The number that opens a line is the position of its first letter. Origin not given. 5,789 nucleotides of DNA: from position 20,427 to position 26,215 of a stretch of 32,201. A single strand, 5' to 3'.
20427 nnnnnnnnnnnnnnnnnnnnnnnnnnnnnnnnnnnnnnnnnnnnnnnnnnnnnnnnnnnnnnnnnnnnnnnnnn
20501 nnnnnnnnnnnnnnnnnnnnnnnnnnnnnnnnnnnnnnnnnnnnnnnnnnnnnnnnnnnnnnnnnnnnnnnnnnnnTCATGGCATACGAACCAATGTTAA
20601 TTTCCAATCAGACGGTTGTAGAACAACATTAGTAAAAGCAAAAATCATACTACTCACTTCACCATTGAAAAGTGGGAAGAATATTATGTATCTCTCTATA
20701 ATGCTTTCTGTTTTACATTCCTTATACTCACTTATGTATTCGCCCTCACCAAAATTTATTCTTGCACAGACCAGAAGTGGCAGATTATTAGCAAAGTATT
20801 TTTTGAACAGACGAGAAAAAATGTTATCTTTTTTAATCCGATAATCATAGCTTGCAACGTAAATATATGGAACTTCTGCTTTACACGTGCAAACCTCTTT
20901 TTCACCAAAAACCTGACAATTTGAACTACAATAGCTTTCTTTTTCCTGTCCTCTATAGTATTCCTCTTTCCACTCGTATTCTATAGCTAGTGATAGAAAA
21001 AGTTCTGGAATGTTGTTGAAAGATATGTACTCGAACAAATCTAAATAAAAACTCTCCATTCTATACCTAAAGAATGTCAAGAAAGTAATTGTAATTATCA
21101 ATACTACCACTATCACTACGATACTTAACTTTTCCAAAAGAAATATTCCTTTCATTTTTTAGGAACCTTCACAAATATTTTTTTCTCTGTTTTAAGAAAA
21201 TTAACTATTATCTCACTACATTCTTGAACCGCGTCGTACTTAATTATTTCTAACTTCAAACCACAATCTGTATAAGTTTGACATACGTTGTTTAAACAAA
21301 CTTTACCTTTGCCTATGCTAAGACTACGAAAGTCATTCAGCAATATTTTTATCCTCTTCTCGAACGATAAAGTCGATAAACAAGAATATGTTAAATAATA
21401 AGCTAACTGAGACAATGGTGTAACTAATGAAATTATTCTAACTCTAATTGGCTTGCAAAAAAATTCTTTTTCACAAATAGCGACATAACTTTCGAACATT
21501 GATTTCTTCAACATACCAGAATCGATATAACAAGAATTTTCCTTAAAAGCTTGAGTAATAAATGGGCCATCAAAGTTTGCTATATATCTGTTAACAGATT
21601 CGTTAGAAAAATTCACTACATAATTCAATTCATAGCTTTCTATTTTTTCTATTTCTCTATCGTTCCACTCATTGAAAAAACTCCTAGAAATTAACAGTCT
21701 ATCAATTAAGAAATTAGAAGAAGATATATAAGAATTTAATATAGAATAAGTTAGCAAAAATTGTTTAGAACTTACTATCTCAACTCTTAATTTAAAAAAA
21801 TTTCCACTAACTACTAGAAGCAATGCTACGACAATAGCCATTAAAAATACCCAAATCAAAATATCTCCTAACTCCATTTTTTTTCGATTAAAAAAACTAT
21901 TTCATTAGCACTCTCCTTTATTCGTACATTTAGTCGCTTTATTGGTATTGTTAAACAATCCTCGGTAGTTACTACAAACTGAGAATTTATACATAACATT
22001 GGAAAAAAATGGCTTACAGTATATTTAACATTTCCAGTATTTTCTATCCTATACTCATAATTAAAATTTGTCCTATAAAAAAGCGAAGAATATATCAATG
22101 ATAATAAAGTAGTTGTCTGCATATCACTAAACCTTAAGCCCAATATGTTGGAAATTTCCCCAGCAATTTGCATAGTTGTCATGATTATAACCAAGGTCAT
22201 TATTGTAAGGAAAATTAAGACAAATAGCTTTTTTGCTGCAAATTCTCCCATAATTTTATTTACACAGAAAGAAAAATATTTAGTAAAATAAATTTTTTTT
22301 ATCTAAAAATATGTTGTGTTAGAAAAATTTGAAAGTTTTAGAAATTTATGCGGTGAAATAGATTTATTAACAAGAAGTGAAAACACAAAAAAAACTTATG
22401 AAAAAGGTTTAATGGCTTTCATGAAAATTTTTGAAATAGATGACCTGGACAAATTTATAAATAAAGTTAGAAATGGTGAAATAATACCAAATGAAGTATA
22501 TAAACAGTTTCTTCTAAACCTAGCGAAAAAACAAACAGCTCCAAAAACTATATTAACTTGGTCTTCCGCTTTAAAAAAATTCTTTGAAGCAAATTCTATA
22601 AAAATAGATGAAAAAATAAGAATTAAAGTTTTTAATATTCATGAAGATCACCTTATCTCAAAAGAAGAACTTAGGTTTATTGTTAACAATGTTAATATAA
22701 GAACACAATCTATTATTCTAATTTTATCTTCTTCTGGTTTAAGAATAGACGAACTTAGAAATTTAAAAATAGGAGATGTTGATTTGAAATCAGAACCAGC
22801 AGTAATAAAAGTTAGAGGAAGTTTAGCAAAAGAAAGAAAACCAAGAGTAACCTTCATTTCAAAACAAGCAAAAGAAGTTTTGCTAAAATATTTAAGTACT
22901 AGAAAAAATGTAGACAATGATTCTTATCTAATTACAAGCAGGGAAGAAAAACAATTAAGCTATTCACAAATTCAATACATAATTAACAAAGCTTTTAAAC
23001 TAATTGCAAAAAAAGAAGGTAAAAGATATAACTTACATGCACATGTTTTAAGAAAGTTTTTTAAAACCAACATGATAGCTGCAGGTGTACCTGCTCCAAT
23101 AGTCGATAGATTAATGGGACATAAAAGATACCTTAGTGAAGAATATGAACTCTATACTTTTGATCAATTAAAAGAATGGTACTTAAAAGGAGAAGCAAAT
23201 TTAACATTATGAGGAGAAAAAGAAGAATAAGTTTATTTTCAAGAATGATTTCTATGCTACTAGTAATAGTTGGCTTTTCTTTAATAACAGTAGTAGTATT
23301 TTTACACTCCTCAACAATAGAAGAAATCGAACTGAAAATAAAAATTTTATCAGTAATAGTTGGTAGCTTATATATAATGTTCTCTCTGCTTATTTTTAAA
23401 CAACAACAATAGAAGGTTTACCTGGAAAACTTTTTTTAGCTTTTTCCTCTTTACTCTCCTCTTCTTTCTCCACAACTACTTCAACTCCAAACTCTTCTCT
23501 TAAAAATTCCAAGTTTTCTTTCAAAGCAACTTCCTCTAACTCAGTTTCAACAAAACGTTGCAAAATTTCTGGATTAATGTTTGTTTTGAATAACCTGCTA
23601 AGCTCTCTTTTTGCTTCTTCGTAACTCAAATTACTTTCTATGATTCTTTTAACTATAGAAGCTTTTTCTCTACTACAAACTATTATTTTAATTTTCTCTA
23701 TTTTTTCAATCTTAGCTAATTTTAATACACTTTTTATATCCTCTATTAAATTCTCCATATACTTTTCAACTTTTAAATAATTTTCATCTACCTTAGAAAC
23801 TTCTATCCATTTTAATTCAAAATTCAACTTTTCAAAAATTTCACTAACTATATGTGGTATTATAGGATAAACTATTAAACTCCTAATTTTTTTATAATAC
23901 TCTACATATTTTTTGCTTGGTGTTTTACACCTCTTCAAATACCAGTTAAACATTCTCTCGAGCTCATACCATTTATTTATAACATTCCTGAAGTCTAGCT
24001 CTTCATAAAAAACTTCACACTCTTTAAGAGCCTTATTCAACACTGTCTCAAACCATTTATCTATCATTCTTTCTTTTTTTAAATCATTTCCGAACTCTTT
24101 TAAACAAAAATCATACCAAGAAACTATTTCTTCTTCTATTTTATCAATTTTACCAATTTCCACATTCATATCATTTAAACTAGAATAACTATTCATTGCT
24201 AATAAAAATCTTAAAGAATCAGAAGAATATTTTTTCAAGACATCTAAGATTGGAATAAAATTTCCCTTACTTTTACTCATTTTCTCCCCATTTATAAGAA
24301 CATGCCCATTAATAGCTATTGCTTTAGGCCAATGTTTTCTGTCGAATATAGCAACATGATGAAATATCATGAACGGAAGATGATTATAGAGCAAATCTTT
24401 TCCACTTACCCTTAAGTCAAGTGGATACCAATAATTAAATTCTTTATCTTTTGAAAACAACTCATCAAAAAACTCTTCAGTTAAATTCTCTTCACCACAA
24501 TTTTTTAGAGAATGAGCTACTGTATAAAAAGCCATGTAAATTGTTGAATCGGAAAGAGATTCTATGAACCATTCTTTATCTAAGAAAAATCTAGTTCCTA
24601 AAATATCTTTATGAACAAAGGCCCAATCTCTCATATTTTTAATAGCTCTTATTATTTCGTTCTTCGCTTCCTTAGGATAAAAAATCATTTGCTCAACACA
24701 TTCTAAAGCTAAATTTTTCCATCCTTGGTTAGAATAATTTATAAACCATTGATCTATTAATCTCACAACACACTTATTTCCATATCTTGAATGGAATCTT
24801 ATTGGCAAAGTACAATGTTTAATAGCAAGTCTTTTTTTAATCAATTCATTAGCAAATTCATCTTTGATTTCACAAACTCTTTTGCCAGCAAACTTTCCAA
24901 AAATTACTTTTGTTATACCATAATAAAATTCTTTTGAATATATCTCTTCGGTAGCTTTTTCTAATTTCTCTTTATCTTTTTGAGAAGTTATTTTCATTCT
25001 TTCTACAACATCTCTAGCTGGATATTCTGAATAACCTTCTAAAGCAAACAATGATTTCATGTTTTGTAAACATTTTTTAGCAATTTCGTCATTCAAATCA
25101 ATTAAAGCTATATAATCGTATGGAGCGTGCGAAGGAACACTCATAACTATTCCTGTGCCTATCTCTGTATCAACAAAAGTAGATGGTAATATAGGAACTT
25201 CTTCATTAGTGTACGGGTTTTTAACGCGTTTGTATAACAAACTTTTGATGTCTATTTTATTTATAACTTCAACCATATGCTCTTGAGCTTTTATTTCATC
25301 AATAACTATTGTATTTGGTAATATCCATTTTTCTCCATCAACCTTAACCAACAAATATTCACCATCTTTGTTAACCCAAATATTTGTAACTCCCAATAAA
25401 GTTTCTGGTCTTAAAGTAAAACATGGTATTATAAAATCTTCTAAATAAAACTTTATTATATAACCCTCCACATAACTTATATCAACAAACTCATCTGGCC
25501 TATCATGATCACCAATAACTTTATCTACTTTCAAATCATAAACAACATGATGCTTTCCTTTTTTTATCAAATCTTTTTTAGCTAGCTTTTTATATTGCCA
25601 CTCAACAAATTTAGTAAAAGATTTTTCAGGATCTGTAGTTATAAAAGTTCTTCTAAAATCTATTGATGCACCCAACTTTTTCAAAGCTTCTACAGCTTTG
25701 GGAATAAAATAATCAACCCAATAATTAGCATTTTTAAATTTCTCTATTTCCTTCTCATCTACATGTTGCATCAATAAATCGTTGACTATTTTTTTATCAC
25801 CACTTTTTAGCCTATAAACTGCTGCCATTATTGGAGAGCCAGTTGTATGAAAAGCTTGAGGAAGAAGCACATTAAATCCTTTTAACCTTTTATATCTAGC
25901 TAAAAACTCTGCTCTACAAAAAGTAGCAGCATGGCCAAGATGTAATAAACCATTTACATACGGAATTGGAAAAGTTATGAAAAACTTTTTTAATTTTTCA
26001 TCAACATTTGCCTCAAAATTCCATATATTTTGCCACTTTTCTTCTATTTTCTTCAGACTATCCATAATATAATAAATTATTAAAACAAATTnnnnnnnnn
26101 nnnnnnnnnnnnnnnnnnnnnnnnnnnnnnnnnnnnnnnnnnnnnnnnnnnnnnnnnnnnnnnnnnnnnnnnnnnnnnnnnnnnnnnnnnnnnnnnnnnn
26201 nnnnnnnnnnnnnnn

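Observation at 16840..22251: Five-gene, translationally coupled operon of orphan Cys-rich membrane-anchored proteins: candidate undescribed envelope or host-contact apparatus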

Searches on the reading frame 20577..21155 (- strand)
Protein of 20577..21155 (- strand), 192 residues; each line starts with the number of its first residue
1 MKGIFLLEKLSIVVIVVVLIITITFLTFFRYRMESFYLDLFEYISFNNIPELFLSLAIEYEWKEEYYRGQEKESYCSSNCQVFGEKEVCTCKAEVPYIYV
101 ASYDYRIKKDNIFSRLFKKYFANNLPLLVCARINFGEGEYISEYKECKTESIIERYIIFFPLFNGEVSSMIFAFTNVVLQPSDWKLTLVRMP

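Call 6: search_protein_families(library=pfam, proteins=[window:20577-21155:-], max_evalue=1)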
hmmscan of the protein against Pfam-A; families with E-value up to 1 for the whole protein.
window:20577-21155:- (192 aa): 2 families
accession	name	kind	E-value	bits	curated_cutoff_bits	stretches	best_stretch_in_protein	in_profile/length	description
PF11346.13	DUF3149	-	0.012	15.6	23.2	1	10-34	12-36/40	Protein of unknown function (DUF3149)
PF25630.1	Phycodna_minor_capsid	-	0.91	10.3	27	1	11-48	5-42/96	Phycodnaviridae minor capsid protein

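Call 7: search_protein_families(library=ncbifam, proteins=[window:20577-21155:-], max_evalue=1)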
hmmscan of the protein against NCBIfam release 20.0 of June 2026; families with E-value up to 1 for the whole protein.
window:20577-21155:- (192 aa): 0 families

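Call 17: search_protein_families(library=phrogs, proteins=[window:20577-21155:-], max_evalue=0.1)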
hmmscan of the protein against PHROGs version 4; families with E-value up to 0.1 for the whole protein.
window:20577-21155:- (192 aa): 0 families

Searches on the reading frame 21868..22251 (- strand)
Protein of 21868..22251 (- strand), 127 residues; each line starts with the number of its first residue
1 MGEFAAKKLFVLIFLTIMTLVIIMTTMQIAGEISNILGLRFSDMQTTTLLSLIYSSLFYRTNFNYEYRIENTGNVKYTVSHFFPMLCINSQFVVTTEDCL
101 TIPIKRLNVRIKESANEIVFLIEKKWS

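Call 6: search_protein_families(library=pfam, proteins=[window:21868-22251:-], max_evalue=1)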
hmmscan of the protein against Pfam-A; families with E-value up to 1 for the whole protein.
window:21868-22251:- (127 aa): 1 family
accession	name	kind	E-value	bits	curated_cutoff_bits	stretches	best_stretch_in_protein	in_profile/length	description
PF12805.13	FUSC-like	-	0.49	9.8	22.1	1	11-90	17-98/284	FUSC-like inner membrane protein yccS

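Call 7: search_protein_families(library=ncbifam, proteins=[window:21868-22251:-], max_evalue=1)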
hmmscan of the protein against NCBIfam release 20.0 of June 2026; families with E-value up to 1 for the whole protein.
window:21868-22251:- (127 aa): 0 families

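Call 17: search_protein_families(library=phrogs, proteins=[window:21868-22251:-], max_evalue=0.1)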
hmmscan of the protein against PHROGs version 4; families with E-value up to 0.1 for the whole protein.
window:21868-22251:- (127 aa): 0 families

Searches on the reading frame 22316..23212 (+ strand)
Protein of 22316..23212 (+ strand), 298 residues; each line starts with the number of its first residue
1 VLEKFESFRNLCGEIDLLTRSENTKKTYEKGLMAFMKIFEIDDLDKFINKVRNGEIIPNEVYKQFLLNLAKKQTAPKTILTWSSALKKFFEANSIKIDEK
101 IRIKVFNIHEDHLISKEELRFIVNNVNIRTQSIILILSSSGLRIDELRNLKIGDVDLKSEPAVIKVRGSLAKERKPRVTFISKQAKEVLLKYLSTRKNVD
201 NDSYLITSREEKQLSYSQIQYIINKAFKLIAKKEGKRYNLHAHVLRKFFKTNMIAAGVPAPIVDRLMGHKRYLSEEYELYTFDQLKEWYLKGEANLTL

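Call 6: search_protein_families(library=pfam, proteins=[window:22316-23212:+], max_evalue=1)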
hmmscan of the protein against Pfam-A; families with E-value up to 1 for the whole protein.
window:22316-23212:+ (298 aa): 4 families
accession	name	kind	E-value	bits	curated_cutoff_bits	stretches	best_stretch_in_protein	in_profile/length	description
PF00589.27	Phage_integrase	-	1.3e-25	90.6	27.1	1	117-271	6-158/172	Phage integrase family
PF16795.10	Phage_integr_3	-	3.1e-06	27.6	27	1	214-290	90-156/161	Archaeal phage integrase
PF02899.23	Phage_int_SAM_1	-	0.00015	22.4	22.3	1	20-91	14-77/83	Phage integrase, N-terminal SAM-like domain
PF13495.12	Phage_int_SAM_4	-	0.31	11.9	27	1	41-91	26-76/85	Phage integrase, N-terminal SAM-like domain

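Call 7: search_protein_families(library=ncbifam, proteins=[window:22316-23212:+], max_evalue=1)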
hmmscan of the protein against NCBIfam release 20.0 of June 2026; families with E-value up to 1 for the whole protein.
window:22316-23212:+ (298 aa): 11 families
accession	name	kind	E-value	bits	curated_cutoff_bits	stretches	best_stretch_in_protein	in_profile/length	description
NF040815.2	recomb_XerA_Arch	equivalog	1.7e-38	132.7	220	1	19-286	11-260/263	site-specific tyrosine recombinase/integron integrase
TIGR02224.1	recomb_XerC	equivalog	1.6e-26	93.4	335.15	1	20-289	13-286/295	tyrosine recombinase XerC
TIGR02225.1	recomb_XerD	equivalog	6.6e-21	74.9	329.6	1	20-287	13-281/290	site-specific tyrosine recombinase XerD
NF001399.0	PRK00283.1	subfamily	9.1e-17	61.2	279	1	21-272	23-274/300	tyrosine recombinase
TIGR02249.1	integrase_gron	subfamily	2.9e-10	40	265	1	17-199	11-183/315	integron integrase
NF002331.0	PRK01287.1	subfamily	4e-10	39.2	371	1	127-273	161-304/365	site-specific tyrosine recombinase XerC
NF003462.0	PRK05084.1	equivalog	5.5e-09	35.2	267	1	111-272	180-335/360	tyrosine recombinase XerS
NF007370.0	PRK09870.1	subfamily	1.2e-06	28.3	221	1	128-271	32-169/200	tyrosine-type DNA invertase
NF007371.0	PRK09871.1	subfamily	2.1e-05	24.1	222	1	128-270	26-163/198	tyrosine-type DNA invertase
NF040693.1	recomb_GmtY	equivalog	0.001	18.4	340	1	179-276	322-427/441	gamma-mobile-trio recombinase GmtY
NF011556.0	PRK14981.2-2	equivalog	0.011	15.6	182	1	115-150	59-94/124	DNA-directed RNA polymerase subunit F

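Call 17: search_protein_families(library=phrogs, proteins=[window:22316-23212:+], max_evalue=0.1)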
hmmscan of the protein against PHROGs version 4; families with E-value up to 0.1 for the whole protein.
window:22316-23212:+ (298 aa): 7 families
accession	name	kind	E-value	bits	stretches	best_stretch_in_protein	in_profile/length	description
phrog_1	-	integration and excision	3.5e-26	93.6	1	19-270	181-423/611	integrase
phrog_216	-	integration and excision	1.6e-23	84.3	1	125-271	71-214/301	integrase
phrog_5127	-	integration and excision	8.9e-08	33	1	21-291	137-344/355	integrase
phrog_23271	-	unknown function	2.6e-05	25.1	1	232-277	1-47/67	-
phrog_7685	-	integration and excision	5.9e-05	23.7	1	181-270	129-211/240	integrase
phrog_34557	-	integration and excision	0.0003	21.6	1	223-278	110-164/183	integrase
phrog_12144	-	unknown function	0.092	13.7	0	194-216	7-29/65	-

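Call 69: list_cluster_members(proteins=[L006:5100-7334:+, L008:4795-7032:+, L011:20227-21759:-, L012:1317-2876:+, L009:8533-8931:+, L010:21300-22115:+, L013:21483-21773:+, L010:4151-6331:+, L013:3666-5900:+, window:22316-23212:+])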
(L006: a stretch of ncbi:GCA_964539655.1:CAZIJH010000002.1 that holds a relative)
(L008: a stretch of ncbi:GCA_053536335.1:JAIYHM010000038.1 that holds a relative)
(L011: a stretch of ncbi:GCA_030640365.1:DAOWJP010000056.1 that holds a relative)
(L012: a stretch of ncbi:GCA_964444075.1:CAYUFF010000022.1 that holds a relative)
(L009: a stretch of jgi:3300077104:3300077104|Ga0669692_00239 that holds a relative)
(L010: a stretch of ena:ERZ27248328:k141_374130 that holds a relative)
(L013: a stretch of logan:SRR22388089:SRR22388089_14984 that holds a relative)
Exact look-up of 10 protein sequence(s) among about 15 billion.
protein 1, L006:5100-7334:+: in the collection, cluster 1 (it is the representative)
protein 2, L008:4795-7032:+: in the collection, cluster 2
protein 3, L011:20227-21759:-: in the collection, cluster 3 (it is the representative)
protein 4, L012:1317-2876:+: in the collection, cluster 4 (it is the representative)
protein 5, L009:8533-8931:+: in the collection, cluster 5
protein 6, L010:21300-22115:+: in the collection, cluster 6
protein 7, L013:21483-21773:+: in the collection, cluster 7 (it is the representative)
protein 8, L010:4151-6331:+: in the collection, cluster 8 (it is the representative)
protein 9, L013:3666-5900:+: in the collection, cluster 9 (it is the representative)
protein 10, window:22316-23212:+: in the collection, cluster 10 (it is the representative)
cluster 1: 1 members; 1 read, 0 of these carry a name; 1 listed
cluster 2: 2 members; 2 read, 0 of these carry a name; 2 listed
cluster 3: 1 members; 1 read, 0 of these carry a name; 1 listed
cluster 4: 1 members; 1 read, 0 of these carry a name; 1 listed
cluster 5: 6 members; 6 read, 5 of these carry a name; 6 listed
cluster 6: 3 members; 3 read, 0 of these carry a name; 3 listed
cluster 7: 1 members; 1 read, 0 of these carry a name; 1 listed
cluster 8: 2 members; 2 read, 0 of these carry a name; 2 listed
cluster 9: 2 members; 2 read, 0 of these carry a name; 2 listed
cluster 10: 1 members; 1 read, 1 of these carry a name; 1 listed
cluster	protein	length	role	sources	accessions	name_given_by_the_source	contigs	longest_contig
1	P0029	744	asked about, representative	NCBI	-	-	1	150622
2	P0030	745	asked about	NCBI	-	-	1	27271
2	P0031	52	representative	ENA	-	-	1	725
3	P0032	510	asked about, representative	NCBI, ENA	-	-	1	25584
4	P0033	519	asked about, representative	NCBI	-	-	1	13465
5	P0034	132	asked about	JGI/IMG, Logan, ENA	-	large subunit ribosomal protein L14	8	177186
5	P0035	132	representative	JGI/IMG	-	large subunit ribosomal protein L14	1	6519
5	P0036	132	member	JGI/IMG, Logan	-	large subunit ribosomal protein L14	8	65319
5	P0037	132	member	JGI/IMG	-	large subunit ribosomal protein L14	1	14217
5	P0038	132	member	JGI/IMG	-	large subunit ribosomal protein L14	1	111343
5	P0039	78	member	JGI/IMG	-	-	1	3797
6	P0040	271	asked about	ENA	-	-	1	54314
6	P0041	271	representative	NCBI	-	-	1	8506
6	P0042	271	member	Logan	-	-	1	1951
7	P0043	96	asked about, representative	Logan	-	-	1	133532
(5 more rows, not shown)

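Call 85: search_solved_structures(query=window:22316-23212:+, max_evalue=0.00001)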
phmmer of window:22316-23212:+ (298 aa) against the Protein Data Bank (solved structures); distinct sequences matched with E-value up to 0.00001: 2.
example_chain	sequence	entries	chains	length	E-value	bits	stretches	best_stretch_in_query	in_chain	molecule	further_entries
5hxy_A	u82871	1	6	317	1.6e-18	70.7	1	39-289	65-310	Tyrosine recombinase XerA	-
4a8e_A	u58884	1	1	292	5.3e-16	62.4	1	64-286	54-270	PROBABLE TYROSINE RECOMBINASE XERC-LIKE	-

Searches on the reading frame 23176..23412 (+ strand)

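Call 9: search_protein_families(library=pfam, proteins=[window:23176-23412:+], max_evalue=0.01)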
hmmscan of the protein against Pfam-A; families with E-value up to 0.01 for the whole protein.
window:23176-23412:+ (78 aa): 0 families

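Call 17: search_protein_families(library=phrogs, proteins=[window:23176-23412:+], max_evalue=0.1)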
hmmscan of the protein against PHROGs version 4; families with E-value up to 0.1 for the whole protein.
window:23176-23412:+ (78 aa): 2 families
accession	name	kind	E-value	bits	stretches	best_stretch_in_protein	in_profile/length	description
phrog_34174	-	unknown function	0.029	15.3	1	7-76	39-109/153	-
phrog_24568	-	unknown function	0.038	15.2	1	29-77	3-49/83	-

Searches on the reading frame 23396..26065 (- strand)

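Call 8: search_protein_families(library=pfam, proteins=[window:23396-26065:-], max_evalue=0.01)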
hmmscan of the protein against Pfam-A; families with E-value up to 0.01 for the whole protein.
window:23396-26065:- (889 aa): 6 families
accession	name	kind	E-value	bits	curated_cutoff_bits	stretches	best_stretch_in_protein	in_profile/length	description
PF00133.28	tRNA-synt_1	-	8e-46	157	22.7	2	7-494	2-244/414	tRNA synthetases class I (I, L, M and V)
PF09334.17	tRNA-synt_1g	-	2.6e-25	89.4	20.1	2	530-639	269-370/391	tRNA synthetases class I (M)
PF01406.26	tRNA-synt_1e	-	6.5e-14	52.4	27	1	548-633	207-291/301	tRNA synthetases class I (C) catalytic domain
PF08264.19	Anticodon_1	-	2.9e-11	43.9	25.1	1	669-790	1-145/148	Anticodon-binding domain of tRNA ligase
PF13603.12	tRNA-synt_1_2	-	2.7e-10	40.5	25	1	199-318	7-126/185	Leucyl-tRNA synthetase, editing domain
PF01921.24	tRNA-synt_1f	-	1.6e-05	24.4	27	1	554-646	240-331/360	tRNA synthetases class I (K)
